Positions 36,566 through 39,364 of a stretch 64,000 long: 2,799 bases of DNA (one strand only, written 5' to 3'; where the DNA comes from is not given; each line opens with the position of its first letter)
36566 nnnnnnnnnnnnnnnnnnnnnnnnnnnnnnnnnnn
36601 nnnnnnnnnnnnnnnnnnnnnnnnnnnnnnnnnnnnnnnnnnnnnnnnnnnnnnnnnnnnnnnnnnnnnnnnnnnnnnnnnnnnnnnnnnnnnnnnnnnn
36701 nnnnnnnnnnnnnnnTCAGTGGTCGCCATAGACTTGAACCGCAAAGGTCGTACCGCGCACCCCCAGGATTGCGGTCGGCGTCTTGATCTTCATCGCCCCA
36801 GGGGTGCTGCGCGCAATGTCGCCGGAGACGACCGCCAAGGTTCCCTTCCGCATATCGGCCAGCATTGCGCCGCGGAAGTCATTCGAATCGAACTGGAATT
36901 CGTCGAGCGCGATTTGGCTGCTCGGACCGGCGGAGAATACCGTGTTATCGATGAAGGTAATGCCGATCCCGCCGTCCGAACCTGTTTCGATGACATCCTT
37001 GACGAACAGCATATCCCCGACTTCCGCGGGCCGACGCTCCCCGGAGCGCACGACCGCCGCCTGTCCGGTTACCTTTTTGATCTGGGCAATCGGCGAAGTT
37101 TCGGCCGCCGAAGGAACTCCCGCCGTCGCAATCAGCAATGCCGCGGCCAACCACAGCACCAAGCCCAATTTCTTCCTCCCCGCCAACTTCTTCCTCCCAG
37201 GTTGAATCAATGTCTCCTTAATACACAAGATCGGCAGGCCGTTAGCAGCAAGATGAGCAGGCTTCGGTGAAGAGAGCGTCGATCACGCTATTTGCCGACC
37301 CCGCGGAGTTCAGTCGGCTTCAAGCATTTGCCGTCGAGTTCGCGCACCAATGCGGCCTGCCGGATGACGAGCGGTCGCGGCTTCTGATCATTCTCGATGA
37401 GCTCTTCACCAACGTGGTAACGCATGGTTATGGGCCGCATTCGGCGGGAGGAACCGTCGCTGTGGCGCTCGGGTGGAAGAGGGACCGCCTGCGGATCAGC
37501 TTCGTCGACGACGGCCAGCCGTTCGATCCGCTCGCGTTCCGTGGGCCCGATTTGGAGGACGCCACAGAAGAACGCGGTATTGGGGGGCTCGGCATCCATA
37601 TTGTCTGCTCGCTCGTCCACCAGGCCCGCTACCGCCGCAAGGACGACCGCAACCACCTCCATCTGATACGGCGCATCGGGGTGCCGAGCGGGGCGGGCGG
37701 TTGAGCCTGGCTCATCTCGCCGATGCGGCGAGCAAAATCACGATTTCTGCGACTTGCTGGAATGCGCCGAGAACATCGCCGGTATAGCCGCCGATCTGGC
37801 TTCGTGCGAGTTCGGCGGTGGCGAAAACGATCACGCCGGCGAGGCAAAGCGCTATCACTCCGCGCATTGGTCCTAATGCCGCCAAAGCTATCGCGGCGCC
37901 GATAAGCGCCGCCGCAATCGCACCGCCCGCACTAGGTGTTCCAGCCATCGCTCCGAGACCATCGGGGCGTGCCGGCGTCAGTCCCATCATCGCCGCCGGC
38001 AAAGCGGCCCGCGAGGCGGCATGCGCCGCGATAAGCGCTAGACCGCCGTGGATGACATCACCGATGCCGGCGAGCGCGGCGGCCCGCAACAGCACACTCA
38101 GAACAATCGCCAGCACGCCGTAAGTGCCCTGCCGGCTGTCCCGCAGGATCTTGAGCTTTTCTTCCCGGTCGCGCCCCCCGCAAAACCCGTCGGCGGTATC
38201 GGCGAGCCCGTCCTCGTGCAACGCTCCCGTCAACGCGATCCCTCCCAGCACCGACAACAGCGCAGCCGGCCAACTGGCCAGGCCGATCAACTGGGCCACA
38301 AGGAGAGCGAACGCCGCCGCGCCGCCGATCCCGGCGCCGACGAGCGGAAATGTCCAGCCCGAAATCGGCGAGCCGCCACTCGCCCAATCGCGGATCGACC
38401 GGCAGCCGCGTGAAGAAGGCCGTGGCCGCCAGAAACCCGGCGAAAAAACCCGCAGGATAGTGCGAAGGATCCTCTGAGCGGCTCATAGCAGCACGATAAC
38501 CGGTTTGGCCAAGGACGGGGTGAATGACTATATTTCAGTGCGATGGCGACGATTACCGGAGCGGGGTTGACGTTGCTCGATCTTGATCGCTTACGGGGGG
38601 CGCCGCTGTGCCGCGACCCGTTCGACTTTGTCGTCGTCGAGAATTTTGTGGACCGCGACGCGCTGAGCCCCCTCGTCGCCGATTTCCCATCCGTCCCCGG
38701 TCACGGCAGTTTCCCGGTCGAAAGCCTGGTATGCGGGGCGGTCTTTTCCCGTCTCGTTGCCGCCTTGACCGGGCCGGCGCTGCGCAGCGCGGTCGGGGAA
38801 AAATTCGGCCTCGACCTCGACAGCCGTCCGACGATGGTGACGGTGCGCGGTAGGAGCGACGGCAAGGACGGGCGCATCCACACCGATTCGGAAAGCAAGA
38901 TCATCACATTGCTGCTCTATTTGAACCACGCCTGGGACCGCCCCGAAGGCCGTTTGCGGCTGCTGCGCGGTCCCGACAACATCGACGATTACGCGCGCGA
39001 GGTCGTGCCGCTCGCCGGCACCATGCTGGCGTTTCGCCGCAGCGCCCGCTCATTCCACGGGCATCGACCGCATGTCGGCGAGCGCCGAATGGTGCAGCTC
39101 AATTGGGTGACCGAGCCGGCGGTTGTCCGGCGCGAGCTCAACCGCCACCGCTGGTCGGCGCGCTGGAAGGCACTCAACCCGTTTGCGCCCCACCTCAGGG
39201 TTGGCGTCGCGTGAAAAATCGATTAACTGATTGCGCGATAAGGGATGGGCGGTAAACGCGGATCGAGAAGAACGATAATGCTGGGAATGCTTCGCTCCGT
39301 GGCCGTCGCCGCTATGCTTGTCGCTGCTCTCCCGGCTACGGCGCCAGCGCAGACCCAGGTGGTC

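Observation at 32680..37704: Partner-switching module with no sigma factor; its output appears to be an MBL-fold hydrolase fused to the STAS antagonist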

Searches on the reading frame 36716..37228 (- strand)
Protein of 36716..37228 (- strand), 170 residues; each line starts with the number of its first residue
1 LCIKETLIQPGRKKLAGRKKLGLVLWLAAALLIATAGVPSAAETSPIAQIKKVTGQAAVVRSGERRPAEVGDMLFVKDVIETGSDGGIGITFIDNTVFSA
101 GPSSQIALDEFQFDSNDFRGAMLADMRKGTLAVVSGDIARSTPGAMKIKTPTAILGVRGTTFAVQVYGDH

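Call 3: search_protein_families(library=pfam, proteins=[window:36716-37228:-], max_evalue=0.01)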
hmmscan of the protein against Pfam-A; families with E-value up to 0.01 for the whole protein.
window:36716-37228:- (170 aa): 1 family
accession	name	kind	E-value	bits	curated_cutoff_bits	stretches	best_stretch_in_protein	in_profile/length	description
PF04773.18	FecR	-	1.2e-07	32.5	24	1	78-165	1-81/97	FecR protein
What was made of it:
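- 36716..37228 (-): FecR-domain exported protein. Its 5' end is uncertain because of a 1-nt insertion at about 37205. Pfam FecR (call 3).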

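Call 14: search_protein_families(library=ncbifam, proteins=[window:36716-37228:-], max_evalue=0.01)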
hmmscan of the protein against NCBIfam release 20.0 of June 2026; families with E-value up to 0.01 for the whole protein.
window:36716-37228:- (170 aa): 3 families
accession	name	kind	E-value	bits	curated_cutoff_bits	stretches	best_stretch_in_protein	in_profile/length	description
NF047849.1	Lsa33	exception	9e-10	38.2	420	1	61-168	44-150/310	surface adhesin Lsa33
NF033165.1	lipo_LipL45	exception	2.3e-06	26.9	350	1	66-165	59-155/391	lipoprotein LipL45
NF033682.1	retention_LapA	subfamily_domain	9.5e-06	25.9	50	1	48-116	4-74/145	retention module-containing protein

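Call 73: search_protein_families(library=padloc, proteins=[window:36716-37228:-], max_evalue=0.001)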
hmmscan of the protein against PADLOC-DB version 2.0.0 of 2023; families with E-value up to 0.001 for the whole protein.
window:36716-37228:- (170 aa): 0 families

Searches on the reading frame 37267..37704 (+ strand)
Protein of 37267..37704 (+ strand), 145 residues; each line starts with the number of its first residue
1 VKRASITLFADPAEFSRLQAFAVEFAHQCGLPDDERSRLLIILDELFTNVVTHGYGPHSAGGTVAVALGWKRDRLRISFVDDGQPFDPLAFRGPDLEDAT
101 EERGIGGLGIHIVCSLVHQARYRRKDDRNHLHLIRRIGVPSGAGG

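Call 3: search_protein_families(library=pfam, proteins=[window:37267-37704:+], max_evalue=0.01)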
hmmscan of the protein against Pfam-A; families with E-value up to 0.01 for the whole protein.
window:37267-37704:+ (145 aa): 2 families
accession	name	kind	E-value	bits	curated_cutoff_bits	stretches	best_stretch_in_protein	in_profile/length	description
PF13581.12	HATPase_c_2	-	7.4e-22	78.1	27.4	1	10-134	3-126/127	Histidine kinase-like ATPase domain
PF02518.31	HATPase_c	-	1.2e-05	26.2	26.4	1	36-118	3-85/111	Histidine kinase-, DNA gyrase B-, and HSP90-like ATPase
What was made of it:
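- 37267..37704 (+): RsbW/SpoIIAB-type GHKL serine kinase (145 aa), transcribed divergently from the FecR gene. Pfam HATPase_c_2, E 7e-22 (call 3).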

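Call 14: search_protein_families(library=ncbifam, proteins=[window:37267-37704:+], max_evalue=0.01)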
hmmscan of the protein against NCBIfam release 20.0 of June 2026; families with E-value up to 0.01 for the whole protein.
window:37267-37704:+ (145 aa): 4 families
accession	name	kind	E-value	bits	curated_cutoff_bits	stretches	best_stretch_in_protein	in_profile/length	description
NF041045.1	RsbA_anti_sig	subfamily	1.9e-12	47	210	1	10-119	186-288/303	anti-sigma factor RsbA family regulatory protein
TIGR01924.1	rsbW_low_gc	equivalog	7.6e-08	31.9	155.05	1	26-123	30-130/159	anti-sigma B factor RsbW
NF003144.0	PRK04069.1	equivalog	5.7e-07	29.1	145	1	26-121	30-128/161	anti-sigma B factor RsbW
TIGR01925.2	spIIAB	equivalog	0.0014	18.5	135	1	21-118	20-116/137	anti-sigma F factor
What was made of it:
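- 37267..37704 (+): NCBIfam RsbA/RsbW-type matches, below cut-off (call 14).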

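Call 73: search_protein_families(library=padloc, proteins=[window:37267-37704:+], max_evalue=0.001)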
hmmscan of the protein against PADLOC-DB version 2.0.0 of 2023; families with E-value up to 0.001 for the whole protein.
window:37267-37704:+ (145 aa): 0 families

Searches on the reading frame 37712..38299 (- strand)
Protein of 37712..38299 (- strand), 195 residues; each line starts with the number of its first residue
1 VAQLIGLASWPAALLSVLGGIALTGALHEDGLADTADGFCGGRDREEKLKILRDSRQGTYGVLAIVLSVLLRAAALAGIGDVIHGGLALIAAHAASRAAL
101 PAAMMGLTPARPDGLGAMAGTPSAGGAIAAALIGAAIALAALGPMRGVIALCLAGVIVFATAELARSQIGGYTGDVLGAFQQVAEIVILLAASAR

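Call 3: search_protein_families(library=pfam, proteins=[window:37712-38299:-], max_evalue=0.01)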
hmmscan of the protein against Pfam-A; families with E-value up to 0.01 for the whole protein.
window:37712-38299:- (195 aa): 1 family
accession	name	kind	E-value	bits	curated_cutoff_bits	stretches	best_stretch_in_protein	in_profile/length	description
PF02654.20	CobS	-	6.9e-40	137.8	23.2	1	9-190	42-207/207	Cobalamin-5-phosphate synthase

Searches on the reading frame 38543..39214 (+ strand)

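Call 3: search_protein_families(library=pfam, proteins=[window:38543-39214:+], max_evalue=0.01)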
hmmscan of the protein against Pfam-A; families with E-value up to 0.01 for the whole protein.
window:38543-39214:+ (223 aa): 2 families
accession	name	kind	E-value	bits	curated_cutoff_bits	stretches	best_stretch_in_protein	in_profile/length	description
PF13640.12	2OG-FeII_Oxy_3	-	1.1e-08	36.3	27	1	111-189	13-97/98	2OG-Fe(II) oxygenase superfamily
PF13661.12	2OG-FeII_Oxy_4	-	0.0031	18.4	27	1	111-185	13-93/98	2OG-Fe(II) oxygenase superfamily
